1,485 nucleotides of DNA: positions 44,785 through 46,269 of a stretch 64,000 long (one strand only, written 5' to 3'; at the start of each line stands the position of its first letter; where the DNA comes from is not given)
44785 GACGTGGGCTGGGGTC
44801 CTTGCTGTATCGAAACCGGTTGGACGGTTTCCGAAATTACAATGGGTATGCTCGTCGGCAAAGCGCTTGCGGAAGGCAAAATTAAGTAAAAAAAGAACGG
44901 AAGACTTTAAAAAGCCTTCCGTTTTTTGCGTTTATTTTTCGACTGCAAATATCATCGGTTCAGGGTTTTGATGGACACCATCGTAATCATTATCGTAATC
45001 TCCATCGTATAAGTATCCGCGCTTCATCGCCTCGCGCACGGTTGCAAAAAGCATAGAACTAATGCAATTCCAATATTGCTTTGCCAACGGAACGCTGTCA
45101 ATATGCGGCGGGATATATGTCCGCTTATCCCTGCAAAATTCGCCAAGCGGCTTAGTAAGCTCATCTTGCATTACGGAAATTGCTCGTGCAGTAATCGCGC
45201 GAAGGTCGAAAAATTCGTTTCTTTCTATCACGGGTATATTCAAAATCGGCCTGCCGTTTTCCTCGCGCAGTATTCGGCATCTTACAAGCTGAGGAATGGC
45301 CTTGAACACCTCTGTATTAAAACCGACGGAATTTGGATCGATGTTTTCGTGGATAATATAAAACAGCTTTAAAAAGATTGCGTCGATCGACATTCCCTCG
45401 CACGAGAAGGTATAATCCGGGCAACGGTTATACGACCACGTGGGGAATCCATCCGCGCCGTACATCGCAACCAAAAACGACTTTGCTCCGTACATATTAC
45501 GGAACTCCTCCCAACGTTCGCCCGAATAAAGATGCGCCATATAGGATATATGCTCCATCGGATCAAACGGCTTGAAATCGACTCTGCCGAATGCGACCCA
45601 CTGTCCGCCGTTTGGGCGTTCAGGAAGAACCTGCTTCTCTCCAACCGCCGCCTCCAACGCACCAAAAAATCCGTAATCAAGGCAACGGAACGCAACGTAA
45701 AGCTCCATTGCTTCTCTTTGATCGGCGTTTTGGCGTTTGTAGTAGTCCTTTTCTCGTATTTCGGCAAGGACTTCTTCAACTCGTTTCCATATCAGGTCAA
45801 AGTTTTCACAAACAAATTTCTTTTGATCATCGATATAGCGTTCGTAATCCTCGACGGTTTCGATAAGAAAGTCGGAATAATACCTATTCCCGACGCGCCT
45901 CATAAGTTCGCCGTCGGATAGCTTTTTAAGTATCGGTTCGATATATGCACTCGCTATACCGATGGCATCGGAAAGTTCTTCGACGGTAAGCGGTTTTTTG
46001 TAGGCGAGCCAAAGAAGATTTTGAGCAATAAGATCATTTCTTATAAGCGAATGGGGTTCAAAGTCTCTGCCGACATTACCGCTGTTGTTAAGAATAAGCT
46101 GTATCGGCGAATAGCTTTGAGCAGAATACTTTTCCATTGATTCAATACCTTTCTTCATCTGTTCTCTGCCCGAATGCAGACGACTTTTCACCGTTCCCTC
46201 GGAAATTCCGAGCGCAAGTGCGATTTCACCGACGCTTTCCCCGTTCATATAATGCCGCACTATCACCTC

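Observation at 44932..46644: ECF-type sigma factor with a ~395-aa soluble C-terminal extension and no anti-sigma neighbour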

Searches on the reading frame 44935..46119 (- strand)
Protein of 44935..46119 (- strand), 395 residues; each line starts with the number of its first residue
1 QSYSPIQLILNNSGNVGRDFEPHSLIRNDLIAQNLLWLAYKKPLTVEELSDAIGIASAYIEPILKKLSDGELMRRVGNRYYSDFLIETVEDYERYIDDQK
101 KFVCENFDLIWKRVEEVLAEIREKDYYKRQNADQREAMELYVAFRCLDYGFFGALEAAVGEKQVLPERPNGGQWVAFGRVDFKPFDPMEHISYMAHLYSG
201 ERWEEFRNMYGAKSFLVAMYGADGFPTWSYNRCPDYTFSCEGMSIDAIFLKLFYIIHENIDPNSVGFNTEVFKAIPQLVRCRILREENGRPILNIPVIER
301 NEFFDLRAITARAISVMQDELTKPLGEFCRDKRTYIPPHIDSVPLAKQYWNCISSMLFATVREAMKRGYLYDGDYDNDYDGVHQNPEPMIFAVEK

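Call 5: find_homologous_proteins(query=window:44935-46119:-, max_evalue=0.001)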
Query window:44935-46119:- (395 aa): 131 proteins with E <= 0.001 among 2316 candidates; the best 120 are listed.
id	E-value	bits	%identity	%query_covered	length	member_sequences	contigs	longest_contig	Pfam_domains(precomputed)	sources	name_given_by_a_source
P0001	2.1e-267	904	98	100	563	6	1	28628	PF04545.23,PF04542.21,PF08281.19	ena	-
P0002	4.5e-229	778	81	100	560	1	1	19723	PF04545.23,PF04542.21,PF08281.19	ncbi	-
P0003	5.1e-226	768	80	100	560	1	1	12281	PF04545.23,PF04542.21,PF08281.19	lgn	-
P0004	1.5e-223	760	79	100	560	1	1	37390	PF04545.23,PF04542.21,PF06530.19,PF08281.19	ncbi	-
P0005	9.7e-206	701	74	100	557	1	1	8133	PF04545.23,PF04542.21,PF06530.19,PF08281.19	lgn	-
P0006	1.2e-196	671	72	100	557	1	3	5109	PF04545.23,PF04542.21,PF08281.19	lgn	-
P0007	8.9e-135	468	52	100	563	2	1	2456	PF04545.23,PF04542.21,PF08281.19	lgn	-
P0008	2.1e-134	466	53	99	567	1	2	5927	PF04545.23,PF04542.21,PF08281.19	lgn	-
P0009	7.0e-134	465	50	100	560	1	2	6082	PF04545.23,PF04542.21,PF08281.19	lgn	-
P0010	2.3e-131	456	51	100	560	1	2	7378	PF04545.23,PF04542.21,PF08281.19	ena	-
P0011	2.6e-131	456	52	100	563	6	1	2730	PF04545.23,PF04542.21,PF08281.19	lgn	-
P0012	4.3e-130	452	51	100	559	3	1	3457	PF04545.23,PF04542.21,PF08281.19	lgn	-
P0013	9.1e-130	451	53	100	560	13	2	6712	PF04545.23,PF04542.21,PF08281.19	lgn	-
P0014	1.8e-129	450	50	100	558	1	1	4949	PF07638.18,PF04545.23,PF04542.21,PF08281.19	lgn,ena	-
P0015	7.4e-129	448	49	100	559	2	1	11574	PF04545.23,PF04542.21,PF08281.19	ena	-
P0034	1.9e-124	434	50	100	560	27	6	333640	PF04545.23,PF04542.21,PF08281.19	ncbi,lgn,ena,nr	ncbi:MAG: RNA polymerase sigma factor [Clostridia bacterium]|nr:RNA polymerase sigma factor [Clostri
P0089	1.8e-109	384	45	94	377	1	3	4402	-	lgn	-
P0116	4.6e-80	287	41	99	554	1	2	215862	PF04545.23,PF04542.21,PF08281.19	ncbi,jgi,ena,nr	ncbi:MAG: RNA polymerase sigma factor [Oscillospiraceae bacterium]|nr:RNA polymerase sigma factor [O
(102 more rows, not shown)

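Call 20: find_encoding_contigs(protein=P0034, flank=6000, max_places=3)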
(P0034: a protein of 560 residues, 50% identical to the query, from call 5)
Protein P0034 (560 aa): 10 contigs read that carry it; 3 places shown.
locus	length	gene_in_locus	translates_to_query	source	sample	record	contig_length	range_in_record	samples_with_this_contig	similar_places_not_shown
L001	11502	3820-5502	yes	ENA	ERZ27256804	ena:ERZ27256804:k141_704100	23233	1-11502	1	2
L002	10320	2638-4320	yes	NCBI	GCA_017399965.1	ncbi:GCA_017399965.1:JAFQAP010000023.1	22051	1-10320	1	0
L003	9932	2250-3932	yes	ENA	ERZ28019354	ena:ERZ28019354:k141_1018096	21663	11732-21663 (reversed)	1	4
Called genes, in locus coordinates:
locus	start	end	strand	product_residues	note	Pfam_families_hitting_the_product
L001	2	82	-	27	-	?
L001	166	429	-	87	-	-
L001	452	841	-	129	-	-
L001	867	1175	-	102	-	-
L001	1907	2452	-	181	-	-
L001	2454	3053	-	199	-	PF00440:TetR_N, PF14278:TetR_C_8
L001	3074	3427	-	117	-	-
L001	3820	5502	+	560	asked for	PF04542:Sigma70_r2, PF08281:Sigma70_r4_2, PF04545:Sigma70_r4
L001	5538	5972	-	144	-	PF03652:RuvX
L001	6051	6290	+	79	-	-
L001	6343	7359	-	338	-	PF14607:GxDLY, PF14606:Lipase_GDSL_3, PF13472:Lipase_GDSL_2 (weak)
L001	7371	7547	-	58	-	PF20076:DUF6472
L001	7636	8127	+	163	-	PF00160:Pro_isomerase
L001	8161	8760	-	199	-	PF00753:Lactamase_B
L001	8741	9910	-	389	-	PF01553:Acyltransferase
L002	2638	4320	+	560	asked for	PF04542:Sigma70_r2, PF08281:Sigma70_r4_2, PF04545:Sigma70_r4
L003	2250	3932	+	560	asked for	PF04542:Sigma70_r2, PF08281:Sigma70_r4_2, PF04545:Sigma70_r4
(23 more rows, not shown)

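Call 21: find_encoding_contigs(protein=P0116, flank=6000, max_places=2)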
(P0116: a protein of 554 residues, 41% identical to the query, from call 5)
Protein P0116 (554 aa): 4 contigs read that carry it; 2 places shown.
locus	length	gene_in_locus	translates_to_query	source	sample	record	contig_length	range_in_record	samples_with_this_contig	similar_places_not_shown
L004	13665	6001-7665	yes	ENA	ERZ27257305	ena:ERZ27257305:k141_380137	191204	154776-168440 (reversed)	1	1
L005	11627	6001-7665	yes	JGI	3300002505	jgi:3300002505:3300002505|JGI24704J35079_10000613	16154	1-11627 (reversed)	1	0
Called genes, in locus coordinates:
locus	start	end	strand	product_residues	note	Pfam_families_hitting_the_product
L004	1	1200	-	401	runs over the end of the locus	PF24568:CC_PcsB, PF01551:Peptidase_M23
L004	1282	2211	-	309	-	PF18075:FtsX_ECD, PF02687:FtsX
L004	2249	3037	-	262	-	PF00005:ABC_tran, PF13304:AAA_21 (faint)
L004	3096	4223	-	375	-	PF17853:GGDEF_2, PF13556:HTH_30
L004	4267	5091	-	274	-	-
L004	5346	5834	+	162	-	-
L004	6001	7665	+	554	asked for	PF04542:Sigma70_r2 (weak), PF08281:Sigma70_r4_2, PF04545:Sigma70_r4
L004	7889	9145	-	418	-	-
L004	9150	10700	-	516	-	PF01547:SBP_bac_1 (faint)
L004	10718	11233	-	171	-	-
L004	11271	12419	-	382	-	PF00248:Aldo_ket_red, PF13237:Fer4_10 (weak), PF13183:Fer4_8, PF13187:Fer4_9, PF13534:Fer4_17 (weak)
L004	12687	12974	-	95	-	PF04026:SpoVG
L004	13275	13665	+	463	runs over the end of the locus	PF01225:Mur_ligase, PF08245:Mur_ligase_M, PF02875:Mur_ligase_C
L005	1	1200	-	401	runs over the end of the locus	PF24568:CC_PcsB, PF01551:Peptidase_M23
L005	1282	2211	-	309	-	PF18075:FtsX_ECD, PF02687:FtsX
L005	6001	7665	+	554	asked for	PF04542:Sigma70_r2 (weak), PF08281:Sigma70_r4_2, PF04545:Sigma70_r4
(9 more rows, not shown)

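Call 24: search_protein_representatives(protein=window:44935-46119:-)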
Query: 395 residues. Proteins with E-value up to 0.001 (for the whole library): 451; up to 1e-10: 184; up to 1e-30: 62. The best 150 are listed.
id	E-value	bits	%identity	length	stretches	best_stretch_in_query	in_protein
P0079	3.6e-113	394.8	47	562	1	1-394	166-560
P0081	2.8e-112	391.8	45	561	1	1-395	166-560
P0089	5.7e-110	384.3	45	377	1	20-392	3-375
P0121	1.5e-90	320.3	37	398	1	1-394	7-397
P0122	4.0e-78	279.4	40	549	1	2-395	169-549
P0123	3.1e-73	263.3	37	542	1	1-381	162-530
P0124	1.6e-72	261.0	37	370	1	17-393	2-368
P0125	3.0e-69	250.2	38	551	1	2-375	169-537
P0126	5.5e-66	239.4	36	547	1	1-373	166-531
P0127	2.3e-60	220.9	36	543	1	1-373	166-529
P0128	4.7e-60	219.9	37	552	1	1-367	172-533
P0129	4.4e-58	213.4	39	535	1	1-369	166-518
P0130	4.7e-58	213.3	41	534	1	1-370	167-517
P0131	1.5e-57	211.7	34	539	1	2-373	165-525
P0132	5.6e-54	199.9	33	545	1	2-375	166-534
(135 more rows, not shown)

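Call 32: find_related_loci(query=A3, collection=genome_contigs, flank=5000)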
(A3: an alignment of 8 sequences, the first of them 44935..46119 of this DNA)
Query A3 (395 aa) in genome_contigs; peptide patterns used: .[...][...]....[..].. (x = any residue, [..] = any of these).
152 stretches matched a pattern; 122 encode a relative of the query (tblastn E <= 1e-3); the best 80 are kept; 80 distinct loci.
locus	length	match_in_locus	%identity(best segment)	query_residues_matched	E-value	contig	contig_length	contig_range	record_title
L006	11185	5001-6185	81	1-395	0e+0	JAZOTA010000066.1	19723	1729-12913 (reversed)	MAG: Eubacteriales bacterium isolate T1900045541_YK20190235.MAGScoT_cleanbin_000054 SGB_7811_k141_1153568, whole genome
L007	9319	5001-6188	52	1-395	6e-141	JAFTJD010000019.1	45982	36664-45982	MAG: Lachnospiraceae bacterium isolate RGIG3866 Roe_deer_Cecum-1__c186520, whole genome shotgun sequence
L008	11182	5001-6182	51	1-394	1e-137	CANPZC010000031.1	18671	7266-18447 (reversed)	MAG: uncultured Clostridia bacterium isolate Lapin-002__bin94 genome assembly, contig: Lapin-002__NODE_3853_length_18671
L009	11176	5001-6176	51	1-395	8e-133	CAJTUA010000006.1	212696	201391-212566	MAG TPA_asm: uncultured Lachnospiraceae bacterium isolate MGBC105279 genome assembly, contig: MGBC105279.6, whole genome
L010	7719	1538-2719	51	1-394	9e-132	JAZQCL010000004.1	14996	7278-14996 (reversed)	MAG: Acutalibacteraceae bacterium isolate T1900044638_TS20190104.MAGScoT_cleanbin_000015 SGB_1207_k141_945966, whole gen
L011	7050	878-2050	50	1-391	8e-132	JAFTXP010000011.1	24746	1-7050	MAG: Clostridia bacterium isolate RGIG4242 Roe_deer_Colon-4__c1581, whole genome shotgun sequence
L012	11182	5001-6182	51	1-394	2e-131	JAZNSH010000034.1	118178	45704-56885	MAG: Clostridia bacterium isolate T1900044810_TS20190276.MAGScoT_cleanbin_000007 SGB_2777_k141_1362264, whole genome sho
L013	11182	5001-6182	49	1-394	4e-131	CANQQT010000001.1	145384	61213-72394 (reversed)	MAG: uncultured Clostridia bacterium isolate Lapin-008__bin73 genome assembly, contig: Lapin-008__NODE_90_length_145384_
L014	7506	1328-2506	50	1-393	4e-131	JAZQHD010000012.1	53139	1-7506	MAG: Ructibacterium sp. isolate T1900044629_TS20190095.MAGScoT_cleanbin_000005 SGB_995_k141_1822376, whole genome shotgu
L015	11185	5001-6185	51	1-394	1e-130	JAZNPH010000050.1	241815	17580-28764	MAG: Eubacteriales bacterium isolate T1900044835_TS20190301.MAGScoT_cleanbin_000005 SGB_2917_k141_1003928, whole genome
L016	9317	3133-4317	50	1-394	3e-130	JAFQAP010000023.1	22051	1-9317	MAG: Clostridia bacterium isolate RGIG1645 Goat_Cecum-1__c449881, whole genome shotgun sequence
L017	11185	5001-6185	50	1-394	5e-130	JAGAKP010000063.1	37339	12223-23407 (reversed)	MAG: Clostridia bacterium isolate RGIG8528 Water_deer_Cecum-2__c460522, whole genome shotgun sequence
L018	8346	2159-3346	49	1-395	8e-129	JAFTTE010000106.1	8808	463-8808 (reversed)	MAG: Clostridia bacterium isolate RGIG4127 Roe_deer_Colon-1__c494547, whole genome shotgun sequence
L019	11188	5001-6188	51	1-394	5e-129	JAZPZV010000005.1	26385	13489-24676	MAG: Eubacteriales bacterium isolate T1900044644_TS20190110.MAGScoT_cleanbin_000020 SGB_1321_k141_308380, whole genome s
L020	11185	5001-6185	51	1-394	2e-128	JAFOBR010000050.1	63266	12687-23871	MAG: Clostridia bacterium isolate RGIG321 Dairy_cattle_Colon-2__c508071, whole genome shotgun sequence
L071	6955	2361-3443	32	1-371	8e-56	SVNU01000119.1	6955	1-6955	MAG: Ruminococcus sp. isolate SIG547 NODE_161173_length_6955_cov_1.986233, whole genome shotgun sequence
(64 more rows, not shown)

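Call 39: predict_structure(alignment_id=A2)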
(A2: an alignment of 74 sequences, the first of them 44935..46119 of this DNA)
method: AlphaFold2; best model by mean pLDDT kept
length: 395 residues; sequences in the alignment: 74
mean_pLDDT: 96.4   pTM: 0.93
mean pLDDT of the five models: 96.4, 96.3, 95.9, 95.7, 95.5
residues with pLDDT >= 90: 378; 70-90: 13; 50-70: 4; < 50: 0
segments of 3 or more residues with pLDDT < 50: none
pLDDT, mean of each block of 10 residues (from residue 1): 84 95 96 98 98 97 98 98 98 98 99 99 99 98 99 97 95 97 95 96 97 98 95 84 88 98 96 97 98 99 98 98 98 97 96 98 98 94 96 98
secondary structure, 60 per line:
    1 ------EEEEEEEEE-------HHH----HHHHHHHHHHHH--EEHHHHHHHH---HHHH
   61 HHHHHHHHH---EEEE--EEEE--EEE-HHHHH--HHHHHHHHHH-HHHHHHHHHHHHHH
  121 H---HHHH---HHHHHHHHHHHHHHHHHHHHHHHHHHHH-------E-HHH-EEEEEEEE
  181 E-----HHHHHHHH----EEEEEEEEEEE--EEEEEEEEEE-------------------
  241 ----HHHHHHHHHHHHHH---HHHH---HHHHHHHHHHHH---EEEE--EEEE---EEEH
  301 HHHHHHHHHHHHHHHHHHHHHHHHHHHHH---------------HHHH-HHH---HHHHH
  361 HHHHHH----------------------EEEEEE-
elements in order: E7-15 H30-41 H46-53 H57-69 E73-76 E79-82 E85-87 H89-93 H96-105 H107-121 H125-128 H132-159 E173-181 H187-194 E199-209 E212-221 H245-258 H262-265 H269-280 E284-287 E290-293 E297-299 H300-329 H345-348 H356-366 E389-394

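Call 47: fold_search(model_id=the predicted structure, library=pdb)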
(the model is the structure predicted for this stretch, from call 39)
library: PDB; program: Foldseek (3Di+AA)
matches with E <= 10: 1196; with E <= 0.001: 0
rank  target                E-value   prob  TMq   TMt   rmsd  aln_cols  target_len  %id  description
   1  2uwm_A                3.7e-02  1.00  0.13  0.26   1.4        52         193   29  C-TERMINAL DOMAIN(WH2-WH4) OF ELONGATION FACTOR SELB IN COMPLEX WITH SECIS RNA (released 2007-05-08)
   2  2uwm_B                3.7e-02  1.00  0.13  0.24   1.4        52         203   29  C-TERMINAL DOMAIN(WH2-WH4) OF ELONGATION FACTOR SELB IN COMPLEX WITH SECIS RNA (released 2007-05-08)
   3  1wsu_B                4.1e-02  1.00  0.13  0.40   1.3        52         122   29  C-terminal domain of elongation factor selB complexed with SECIS RNA (released 2005-01-25)
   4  2ply_A                4.5e-02  1.00  0.13  0.24   1.7        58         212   28  Structure of the mRNA binding fragment of elongation factor SelB in complex with SECIS RNA. (released 2007-11-06)
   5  1lva                  5.9e-02  1.00  0.13  0.19   1.5        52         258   29  Crystal structure of a C-terminal fragment of Moorella thermoacetica elongation factor SelB (released 2002-08-21)
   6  1wsu_A                5.9e-02  1.00  0.13  0.39   4.6        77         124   26  C-terminal domain of elongation factor selB complexed with SECIS RNA (released 2005-01-25)
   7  7wdq_C                5.9e-02  0.72  0.15  0.17  14.5       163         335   15  DsyB in complex with SAM (released 2022-06-01)
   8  2ply_B                6.6e-02  1.00  0.13  0.25   1.4        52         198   29  Structure of the mRNA binding fragment of elongation factor SelB in complex with SECIS RNA. (released 2007-11-06)
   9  6j0e_B                1.1e-01  0.96  0.13  0.38   8.1        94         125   19  Structures of two ArsR As(III)-responsive repressors: implications for the mechanism of derepression (released 2019-07-03)
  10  2pex_B                1.1e-01  1.00  0.14  0.38   3.2        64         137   17  Structure of reduced C22S OhrR from Xanthamonas Campestris (released 2007-12-11)
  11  1smt_A                1.1e-01  1.00  0.13  0.49   2.8        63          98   24  SMTB REPRESSOR FROM SYNECHOCOCCUS PCC7942 (released 1997-12-03)
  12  8tjj_A                1.2e-01  0.75  0.16  0.19  15.8       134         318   16  SAM-dependent methyltransferase RedM bound to SAM (released 2023-12-13)
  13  7wdq_A                1.2e-01  0.54  0.15  0.17  14.5       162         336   16  DsyB in complex with SAM (released 2022-06-01)
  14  1r22_B                1.3e-01  1.00  0.14  0.51   2.6        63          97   24  Crystal structure of the cyanobacterial metallothionein repressor SmtB (C14S/C61S/C121S mutant) in the Zn2alpha5-form (released 2004-05-18)
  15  4omz_B                1.3e-01  1.00  0.14  0.50   2.6        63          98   24  Crystal Structure of NolR from Sinorhizobium fredii (released 2014-04-16)
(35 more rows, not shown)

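Call 48: fold_search(model_id=the predicted structure, library=viral)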
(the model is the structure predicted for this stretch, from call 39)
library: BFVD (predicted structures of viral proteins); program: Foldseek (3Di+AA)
matches with E <= 10: 748; with E <= 0.001: 0
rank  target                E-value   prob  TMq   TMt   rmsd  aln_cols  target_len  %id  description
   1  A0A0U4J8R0            4.4e-02  1.00  0.13  0.53   2.0        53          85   28  (no name in the UniProt tables at hand)
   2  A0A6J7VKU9            9.4e-02  1.00  0.13  0.67   0.7        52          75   15  HTH ArsR-type DNA-binding domain containing protein [uncultured Caudovirales phage]
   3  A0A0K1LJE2            1.1e-01  0.99  0.12  0.31   3.1        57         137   19  (no name in the UniProt tables at hand)
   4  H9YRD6                1.1e-01  0.99  0.13  0.59   5.1        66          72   24  (no name in the UniProt tables at hand)
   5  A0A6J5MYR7            1.4e-01  1.00  0.13  0.60   1.1        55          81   22  Transcription regulator TrmB, N-terminal [uncultured Caudovirales phage]
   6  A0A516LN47            1.4e-01  1.00  0.14  0.58   2.4        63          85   24  (no name in the UniProt tables at hand)
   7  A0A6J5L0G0            1.6e-01  1.00  0.13  0.33   0.8        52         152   12  Uncharacterized protein [uncultured Caudovirales phage]
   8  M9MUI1                1.6e-01  1.00  0.13  0.46   1.1        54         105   22  (no name in the UniProt tables at hand)
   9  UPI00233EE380         1.8e-01  0.92  0.13  0.30   9.1        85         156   21  (no name look-up for this kind of identifier)
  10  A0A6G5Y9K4            1.9e-01  1.00  0.12  0.20   1.4        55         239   20  (no name in the UniProt tables at hand)
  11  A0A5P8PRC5            1.9e-01  1.00  0.13  0.43   2.5        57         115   19  Uncharacterized protein [Vibrio phage phi50-12]
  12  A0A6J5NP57            1.9e-01  0.82  0.13  0.31  14.5       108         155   20  Uncharacterized protein [uncultured Caudovirales phage]
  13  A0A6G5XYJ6            2.0e-01  1.00  0.14  0.50   2.6        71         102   15  (no name in the UniProt tables at hand)
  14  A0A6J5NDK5            2.0e-01  0.99  0.12  0.30   2.4        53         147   32  HTH_ARSR domain containing protein [uncultured Caudovirales phage]
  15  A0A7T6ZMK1            2.2e-01  1.00  0.13  0.70   1.1        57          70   24  Uncharacterized protein [Vibrio phage PH669]
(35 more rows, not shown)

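Call 49: search_protein_families(library=pfam, alignment_id=A2, max_evalue=0.01)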
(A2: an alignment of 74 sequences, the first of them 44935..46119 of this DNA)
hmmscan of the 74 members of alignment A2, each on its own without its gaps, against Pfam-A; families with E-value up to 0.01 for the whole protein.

A. member 1, window:44935-46119:- (395 aa): 1 family
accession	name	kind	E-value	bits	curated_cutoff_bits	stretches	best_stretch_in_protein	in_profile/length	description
PF01047.28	MarR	-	0.007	16.7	24.6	0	35-75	9-49/59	MarR family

B. families by the number of members that match (of 74 scanned): 38 families (the first 25 are shown)
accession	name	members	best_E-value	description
PF04545.22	Sigma70_r4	68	4.3e-14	Sigma-70, region 4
PF08281.18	Sigma70_r4_2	67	2.4e-14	Sigma-70, region 4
PF04542.20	Sigma70_r2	63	1.4e-12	Sigma-70 region 2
PF13384.12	HTH_23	34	1.2e-05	Homeodomain-like domain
PF01978.25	TrmB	34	1.8e-05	Sugar-specific transcriptional regulator TrmB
PF13518.12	HTH_28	33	1.1e-05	Helix-turn-helix domain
PF07638.17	Sigma70_ECF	22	1.9e-05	ECF sigma factor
PF06530.18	Phage_antitermQ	20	1.9e-05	Phage antitermination protein Q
PF00196.25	GerE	18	3.6e-05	Bacterial regulatory proteins, luxR family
PF24270.1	HTH_Cmi2_C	18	0.001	Cmi2, C-terminal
PF01047.28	MarR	15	1e-05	MarR family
PF25787.1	HTH_SB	14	0.00013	Sleeping Beauty transposase HTH domain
PF13412.12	HTH_24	10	7e-05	Winged helix-turn-helix DNA-binding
PF09339.16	HTH_IclR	9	0.0005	IclR helix-turn-helix domain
PF12840.13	HTH_20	8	1.5e-05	Helix-turn-helix domain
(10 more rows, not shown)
